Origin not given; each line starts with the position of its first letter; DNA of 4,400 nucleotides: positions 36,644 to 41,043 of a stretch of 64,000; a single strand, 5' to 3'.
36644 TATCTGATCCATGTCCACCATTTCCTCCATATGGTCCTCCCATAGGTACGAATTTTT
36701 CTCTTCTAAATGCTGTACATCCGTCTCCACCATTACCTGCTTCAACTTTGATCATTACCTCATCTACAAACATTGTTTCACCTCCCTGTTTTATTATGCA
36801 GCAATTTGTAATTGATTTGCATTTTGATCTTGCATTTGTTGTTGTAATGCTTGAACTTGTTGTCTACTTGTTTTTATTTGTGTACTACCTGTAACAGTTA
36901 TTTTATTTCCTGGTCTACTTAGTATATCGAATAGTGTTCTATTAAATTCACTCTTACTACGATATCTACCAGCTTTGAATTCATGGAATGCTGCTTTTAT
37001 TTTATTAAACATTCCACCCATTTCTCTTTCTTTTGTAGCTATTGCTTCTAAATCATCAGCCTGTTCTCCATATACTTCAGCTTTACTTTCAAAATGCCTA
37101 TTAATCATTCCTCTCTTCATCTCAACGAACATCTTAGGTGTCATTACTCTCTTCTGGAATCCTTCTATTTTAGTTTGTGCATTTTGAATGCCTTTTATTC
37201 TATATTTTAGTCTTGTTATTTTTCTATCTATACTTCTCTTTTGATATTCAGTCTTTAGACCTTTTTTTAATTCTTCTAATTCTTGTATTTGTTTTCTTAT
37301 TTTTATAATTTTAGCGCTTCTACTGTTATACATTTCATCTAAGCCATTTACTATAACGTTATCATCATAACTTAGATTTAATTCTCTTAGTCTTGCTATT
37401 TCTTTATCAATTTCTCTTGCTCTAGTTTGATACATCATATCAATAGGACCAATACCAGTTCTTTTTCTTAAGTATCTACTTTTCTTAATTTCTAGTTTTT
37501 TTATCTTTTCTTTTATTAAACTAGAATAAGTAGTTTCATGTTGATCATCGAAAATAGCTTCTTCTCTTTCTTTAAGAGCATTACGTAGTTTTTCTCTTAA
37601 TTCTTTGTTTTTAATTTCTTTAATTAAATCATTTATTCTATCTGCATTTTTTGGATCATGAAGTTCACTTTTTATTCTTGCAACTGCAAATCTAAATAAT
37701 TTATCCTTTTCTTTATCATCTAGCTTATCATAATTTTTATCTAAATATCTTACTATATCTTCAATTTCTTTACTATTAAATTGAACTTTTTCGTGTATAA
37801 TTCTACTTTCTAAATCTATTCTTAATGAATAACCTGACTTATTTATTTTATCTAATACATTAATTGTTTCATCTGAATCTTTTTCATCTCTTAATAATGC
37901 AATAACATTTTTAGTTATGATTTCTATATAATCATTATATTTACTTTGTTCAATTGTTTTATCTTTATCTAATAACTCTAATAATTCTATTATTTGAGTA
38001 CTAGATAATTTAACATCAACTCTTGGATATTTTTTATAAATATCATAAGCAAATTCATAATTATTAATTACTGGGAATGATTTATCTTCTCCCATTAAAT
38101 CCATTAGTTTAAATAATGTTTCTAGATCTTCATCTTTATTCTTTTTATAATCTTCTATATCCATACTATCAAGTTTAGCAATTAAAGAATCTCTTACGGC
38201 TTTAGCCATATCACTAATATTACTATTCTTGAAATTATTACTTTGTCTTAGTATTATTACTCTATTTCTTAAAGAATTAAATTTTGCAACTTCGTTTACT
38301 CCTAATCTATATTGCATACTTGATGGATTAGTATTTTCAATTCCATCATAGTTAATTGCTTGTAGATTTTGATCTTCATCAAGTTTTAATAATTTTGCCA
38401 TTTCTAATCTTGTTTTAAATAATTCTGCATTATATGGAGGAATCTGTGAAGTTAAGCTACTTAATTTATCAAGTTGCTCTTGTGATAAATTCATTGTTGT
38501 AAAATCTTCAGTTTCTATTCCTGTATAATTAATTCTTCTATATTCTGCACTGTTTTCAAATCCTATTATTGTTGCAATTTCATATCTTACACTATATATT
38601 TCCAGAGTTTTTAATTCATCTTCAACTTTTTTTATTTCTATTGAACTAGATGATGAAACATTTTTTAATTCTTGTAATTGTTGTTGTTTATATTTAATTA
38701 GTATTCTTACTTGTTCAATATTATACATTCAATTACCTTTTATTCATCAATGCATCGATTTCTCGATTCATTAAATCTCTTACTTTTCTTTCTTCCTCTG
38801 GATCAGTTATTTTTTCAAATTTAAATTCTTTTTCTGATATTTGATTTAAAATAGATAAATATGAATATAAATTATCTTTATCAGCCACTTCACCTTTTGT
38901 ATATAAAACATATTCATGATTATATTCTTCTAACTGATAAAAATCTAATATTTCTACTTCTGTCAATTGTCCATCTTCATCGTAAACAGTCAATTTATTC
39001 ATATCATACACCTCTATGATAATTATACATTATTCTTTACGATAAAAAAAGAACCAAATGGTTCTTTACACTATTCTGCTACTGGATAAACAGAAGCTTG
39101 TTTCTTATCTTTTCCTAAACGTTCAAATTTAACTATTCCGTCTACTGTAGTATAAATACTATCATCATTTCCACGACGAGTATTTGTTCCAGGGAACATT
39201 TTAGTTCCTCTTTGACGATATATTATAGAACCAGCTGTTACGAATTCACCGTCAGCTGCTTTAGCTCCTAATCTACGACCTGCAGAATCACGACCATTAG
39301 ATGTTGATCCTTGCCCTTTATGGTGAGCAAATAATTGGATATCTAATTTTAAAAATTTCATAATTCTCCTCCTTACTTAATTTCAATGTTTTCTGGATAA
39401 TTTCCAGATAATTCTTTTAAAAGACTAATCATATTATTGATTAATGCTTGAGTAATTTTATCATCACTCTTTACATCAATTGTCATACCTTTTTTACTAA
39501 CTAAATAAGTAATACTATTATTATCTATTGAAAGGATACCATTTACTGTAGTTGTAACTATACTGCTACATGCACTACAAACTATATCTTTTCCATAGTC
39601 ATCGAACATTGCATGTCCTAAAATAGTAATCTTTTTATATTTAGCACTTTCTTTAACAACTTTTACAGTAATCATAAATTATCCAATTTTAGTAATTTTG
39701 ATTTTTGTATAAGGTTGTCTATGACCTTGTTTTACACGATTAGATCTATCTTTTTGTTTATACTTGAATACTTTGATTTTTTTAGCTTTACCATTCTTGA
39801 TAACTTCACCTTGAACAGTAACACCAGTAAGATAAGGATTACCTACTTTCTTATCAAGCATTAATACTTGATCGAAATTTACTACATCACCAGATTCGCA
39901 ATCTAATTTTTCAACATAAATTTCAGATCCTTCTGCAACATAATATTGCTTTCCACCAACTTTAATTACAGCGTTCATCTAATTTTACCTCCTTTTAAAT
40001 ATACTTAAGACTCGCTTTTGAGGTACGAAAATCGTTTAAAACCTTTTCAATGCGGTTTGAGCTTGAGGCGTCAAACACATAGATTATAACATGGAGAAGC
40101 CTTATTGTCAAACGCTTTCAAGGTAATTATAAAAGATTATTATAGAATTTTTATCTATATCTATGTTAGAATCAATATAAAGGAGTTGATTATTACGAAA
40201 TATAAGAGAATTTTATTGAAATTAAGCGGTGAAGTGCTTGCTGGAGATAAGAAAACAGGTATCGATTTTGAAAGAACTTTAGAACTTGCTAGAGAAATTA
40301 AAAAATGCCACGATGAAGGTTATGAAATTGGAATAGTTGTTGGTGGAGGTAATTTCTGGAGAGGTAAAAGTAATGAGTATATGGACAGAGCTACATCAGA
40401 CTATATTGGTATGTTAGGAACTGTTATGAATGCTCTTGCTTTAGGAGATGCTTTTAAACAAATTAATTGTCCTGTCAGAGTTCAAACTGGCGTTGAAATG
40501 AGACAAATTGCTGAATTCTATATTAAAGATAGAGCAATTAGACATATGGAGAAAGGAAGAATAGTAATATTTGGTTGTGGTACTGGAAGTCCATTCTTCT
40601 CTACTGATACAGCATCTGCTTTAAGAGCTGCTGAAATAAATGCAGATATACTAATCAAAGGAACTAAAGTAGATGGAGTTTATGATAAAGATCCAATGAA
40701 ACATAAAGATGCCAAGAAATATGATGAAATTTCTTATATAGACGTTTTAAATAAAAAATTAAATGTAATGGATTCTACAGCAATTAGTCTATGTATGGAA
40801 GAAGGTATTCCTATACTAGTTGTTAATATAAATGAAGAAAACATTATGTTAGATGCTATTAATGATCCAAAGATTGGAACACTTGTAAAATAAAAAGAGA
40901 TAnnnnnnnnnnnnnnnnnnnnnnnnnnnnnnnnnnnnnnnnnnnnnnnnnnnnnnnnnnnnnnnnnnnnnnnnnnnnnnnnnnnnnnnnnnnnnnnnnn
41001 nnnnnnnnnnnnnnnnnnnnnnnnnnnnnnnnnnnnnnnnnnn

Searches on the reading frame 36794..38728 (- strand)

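Call 10: search_protein_families(library=pfam, proteins=[window:36794-38728:-], max_evalue=0.01)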
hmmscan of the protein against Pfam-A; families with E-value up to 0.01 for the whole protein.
window:36794-38728:- (644 aa): 0 families

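Call 62: search_protein_families(library=pfam, proteins=[window:36794-38728:-], max_evalue=0.1)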
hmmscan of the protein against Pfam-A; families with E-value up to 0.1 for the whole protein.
window:36794-38728:- (644 aa): 1 family
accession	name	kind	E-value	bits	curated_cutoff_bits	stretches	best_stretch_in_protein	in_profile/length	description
PF11026.13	DUF2721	-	0.09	13.1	28.3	1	467-519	15-68/129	Protein of unknown function (DUF2721)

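Call 104: search_protein_families(library=ncbifam, proteins=[window:36794-38728:-], max_evalue=0.01)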
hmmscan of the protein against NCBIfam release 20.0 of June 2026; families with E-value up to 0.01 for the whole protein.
window:36794-38728:- (644 aa): 0 families

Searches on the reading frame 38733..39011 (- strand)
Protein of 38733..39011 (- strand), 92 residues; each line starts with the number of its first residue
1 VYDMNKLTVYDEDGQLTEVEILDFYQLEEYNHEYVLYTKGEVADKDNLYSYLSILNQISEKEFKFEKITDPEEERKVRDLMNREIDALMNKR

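Call 10: search_protein_families(library=pfam, proteins=[window:38733-39011:-], max_evalue=0.01)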
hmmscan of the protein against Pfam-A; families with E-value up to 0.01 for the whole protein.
window:38733-39011:- (92 aa): 1 family
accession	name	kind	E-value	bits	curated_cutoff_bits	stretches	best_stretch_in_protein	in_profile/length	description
PF09466.15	Yqai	-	0.0015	19.3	20.2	1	17-52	18-54/66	Hypothetical protein Yqai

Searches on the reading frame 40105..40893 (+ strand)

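Call 10: search_protein_families(library=pfam, proteins=[window:40105-40893:+], max_evalue=0.01)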
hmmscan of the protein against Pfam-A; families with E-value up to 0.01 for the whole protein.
window:40105-40893:+ (262 aa): 1 family
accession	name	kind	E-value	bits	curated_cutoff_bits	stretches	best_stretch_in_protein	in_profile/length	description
PF00696.33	AA_kinase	-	6.2e-37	128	24.9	1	34-241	1-234/234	Amino acid kinase family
